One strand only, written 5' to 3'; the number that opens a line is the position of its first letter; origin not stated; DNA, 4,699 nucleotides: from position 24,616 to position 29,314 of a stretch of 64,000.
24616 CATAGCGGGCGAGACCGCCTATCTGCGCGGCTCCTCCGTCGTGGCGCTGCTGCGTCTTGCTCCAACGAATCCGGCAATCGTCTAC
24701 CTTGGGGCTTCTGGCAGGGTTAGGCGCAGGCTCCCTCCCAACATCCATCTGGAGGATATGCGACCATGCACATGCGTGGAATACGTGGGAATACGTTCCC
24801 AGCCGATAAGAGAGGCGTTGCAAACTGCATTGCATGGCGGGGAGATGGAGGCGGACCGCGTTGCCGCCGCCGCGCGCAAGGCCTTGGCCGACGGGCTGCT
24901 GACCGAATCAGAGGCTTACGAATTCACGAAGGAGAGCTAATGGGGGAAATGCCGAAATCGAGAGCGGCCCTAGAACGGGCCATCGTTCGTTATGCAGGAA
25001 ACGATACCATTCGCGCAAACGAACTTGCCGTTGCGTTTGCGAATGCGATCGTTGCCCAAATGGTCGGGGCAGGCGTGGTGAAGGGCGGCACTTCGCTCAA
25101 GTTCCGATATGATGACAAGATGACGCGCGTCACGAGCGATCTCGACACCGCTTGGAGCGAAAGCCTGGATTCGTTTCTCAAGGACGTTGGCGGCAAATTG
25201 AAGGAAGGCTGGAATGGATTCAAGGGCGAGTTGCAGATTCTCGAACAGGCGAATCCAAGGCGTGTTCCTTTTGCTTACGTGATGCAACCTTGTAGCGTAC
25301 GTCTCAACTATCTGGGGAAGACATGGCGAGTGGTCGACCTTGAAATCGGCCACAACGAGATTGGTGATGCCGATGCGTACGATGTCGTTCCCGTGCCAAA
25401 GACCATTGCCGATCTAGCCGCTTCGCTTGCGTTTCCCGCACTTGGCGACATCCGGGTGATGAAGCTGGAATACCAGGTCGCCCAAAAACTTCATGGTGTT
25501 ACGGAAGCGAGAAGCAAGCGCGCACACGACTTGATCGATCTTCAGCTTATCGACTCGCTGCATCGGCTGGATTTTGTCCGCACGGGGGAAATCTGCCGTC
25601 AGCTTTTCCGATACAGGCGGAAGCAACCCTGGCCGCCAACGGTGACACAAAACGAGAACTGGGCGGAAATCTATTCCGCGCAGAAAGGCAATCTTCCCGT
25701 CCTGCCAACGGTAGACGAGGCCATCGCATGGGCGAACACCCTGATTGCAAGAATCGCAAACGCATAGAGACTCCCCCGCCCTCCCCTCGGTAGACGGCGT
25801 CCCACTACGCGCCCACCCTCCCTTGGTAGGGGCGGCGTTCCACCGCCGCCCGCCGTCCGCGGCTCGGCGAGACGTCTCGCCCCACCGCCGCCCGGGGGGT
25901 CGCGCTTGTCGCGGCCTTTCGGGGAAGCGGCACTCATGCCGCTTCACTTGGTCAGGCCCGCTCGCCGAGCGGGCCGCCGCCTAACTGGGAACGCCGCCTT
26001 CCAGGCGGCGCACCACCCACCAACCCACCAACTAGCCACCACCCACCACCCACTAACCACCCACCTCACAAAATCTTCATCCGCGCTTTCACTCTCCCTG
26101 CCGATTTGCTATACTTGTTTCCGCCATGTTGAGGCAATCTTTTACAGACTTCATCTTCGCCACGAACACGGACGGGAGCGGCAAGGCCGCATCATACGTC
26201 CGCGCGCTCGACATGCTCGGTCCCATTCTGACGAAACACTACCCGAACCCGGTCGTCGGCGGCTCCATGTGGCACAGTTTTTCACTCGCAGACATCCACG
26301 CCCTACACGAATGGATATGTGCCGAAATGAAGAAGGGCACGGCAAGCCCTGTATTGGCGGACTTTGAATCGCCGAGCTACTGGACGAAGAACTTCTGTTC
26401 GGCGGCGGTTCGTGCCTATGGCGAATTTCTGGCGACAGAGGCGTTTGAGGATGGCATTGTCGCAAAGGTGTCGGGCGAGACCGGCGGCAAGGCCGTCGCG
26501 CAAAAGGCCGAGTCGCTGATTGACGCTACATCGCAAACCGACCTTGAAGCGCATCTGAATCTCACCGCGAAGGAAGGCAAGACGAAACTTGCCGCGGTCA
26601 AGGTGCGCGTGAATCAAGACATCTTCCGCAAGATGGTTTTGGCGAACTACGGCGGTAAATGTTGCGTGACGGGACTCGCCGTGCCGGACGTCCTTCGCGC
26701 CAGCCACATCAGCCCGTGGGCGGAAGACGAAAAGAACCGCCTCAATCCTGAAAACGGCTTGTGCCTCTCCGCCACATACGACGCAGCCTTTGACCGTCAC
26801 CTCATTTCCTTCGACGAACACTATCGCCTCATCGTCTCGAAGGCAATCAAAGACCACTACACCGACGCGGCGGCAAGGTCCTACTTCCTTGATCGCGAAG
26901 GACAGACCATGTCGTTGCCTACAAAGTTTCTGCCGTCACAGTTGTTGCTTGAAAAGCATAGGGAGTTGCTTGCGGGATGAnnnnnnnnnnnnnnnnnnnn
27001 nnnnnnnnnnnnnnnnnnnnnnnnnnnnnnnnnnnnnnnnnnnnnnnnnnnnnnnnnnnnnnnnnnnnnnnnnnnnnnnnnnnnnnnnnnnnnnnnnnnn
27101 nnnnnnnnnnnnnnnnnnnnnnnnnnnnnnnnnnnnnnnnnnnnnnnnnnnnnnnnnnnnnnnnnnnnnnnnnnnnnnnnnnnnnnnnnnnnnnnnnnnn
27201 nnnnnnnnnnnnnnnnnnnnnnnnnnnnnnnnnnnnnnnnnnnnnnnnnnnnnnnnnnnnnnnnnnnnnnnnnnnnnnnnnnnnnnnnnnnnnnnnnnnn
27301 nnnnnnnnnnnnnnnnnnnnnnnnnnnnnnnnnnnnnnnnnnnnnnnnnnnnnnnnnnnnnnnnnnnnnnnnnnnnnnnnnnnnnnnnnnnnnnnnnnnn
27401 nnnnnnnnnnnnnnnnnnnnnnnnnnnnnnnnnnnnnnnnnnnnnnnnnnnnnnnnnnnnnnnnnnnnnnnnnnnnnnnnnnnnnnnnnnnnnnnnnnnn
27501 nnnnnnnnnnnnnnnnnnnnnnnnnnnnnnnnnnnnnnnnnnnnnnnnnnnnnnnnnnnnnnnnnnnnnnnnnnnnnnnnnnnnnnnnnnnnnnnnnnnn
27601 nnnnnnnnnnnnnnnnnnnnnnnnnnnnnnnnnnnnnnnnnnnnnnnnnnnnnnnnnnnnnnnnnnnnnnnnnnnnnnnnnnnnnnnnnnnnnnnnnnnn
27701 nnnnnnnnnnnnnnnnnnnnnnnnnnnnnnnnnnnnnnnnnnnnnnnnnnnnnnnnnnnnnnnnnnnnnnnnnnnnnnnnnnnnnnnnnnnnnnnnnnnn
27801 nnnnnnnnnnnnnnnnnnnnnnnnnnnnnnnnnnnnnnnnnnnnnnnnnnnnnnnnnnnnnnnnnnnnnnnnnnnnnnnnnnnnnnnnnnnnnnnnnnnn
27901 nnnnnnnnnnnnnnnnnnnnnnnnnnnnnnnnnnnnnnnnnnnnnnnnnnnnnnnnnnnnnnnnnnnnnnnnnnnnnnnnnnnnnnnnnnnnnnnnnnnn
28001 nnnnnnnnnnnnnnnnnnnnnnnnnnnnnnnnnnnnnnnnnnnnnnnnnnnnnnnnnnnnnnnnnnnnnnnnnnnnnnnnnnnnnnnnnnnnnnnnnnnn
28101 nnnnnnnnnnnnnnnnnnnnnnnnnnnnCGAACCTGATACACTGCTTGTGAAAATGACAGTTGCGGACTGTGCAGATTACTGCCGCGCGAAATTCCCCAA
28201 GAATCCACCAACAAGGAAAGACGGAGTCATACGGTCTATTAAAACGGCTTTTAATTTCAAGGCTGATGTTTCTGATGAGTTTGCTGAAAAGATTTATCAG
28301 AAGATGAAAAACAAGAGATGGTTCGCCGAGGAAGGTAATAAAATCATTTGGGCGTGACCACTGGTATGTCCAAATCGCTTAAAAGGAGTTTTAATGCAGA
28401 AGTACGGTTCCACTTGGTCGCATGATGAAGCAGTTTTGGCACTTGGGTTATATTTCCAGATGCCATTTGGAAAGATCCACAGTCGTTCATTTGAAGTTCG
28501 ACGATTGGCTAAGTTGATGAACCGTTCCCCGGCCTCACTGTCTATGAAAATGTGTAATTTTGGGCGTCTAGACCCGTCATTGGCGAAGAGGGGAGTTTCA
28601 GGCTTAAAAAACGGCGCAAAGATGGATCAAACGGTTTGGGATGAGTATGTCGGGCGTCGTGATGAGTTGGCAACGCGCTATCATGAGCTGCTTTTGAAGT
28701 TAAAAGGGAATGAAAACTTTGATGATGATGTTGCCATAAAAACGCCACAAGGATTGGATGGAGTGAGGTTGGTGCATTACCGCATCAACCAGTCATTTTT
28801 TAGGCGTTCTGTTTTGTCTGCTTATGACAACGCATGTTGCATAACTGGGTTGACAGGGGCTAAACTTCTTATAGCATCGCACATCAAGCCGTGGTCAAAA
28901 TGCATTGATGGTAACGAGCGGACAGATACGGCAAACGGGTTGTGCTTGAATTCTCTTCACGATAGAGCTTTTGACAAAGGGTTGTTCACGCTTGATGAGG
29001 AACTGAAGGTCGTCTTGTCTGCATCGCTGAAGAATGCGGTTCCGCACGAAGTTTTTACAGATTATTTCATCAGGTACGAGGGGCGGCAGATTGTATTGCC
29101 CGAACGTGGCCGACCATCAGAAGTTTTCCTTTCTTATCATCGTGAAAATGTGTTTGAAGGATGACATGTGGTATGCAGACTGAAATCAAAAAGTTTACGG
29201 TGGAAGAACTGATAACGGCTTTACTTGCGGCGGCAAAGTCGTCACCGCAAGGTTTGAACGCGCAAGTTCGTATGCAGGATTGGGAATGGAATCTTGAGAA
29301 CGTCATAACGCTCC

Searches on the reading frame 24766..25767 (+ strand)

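Call 45: search_protein_families(library=pfam, proteins=[window:24766-25767:+], max_evalue=0.001)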
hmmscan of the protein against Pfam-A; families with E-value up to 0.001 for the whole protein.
window:24766-25767:+ (333 aa): 1 family
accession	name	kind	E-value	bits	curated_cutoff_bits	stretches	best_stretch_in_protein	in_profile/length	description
PF08843.17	AbiEii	-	3.1e-14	53.9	22.5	1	104-299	16-212/238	Nucleotidyl transferase AbiEii toxin, Type IV TA system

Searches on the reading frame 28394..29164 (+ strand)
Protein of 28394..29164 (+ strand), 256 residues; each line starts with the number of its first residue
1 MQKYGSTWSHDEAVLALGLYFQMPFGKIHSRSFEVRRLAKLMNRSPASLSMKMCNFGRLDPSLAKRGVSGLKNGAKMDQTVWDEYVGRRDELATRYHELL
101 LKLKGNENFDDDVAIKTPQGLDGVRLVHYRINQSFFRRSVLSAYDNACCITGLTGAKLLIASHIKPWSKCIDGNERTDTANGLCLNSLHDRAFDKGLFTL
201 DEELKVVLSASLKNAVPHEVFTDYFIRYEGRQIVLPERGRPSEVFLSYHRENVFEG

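Call 45: search_protein_families(library=pfam, proteins=[window:28394-29164:+], max_evalue=0.001)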
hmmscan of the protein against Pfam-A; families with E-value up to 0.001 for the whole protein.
window:28394-29164:+ (256 aa): 1 family
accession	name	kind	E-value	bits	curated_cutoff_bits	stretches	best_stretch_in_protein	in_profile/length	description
PF13391.12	HNH_2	-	1.1e-13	51.3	21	1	148-201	1-66/66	HNH endonuclease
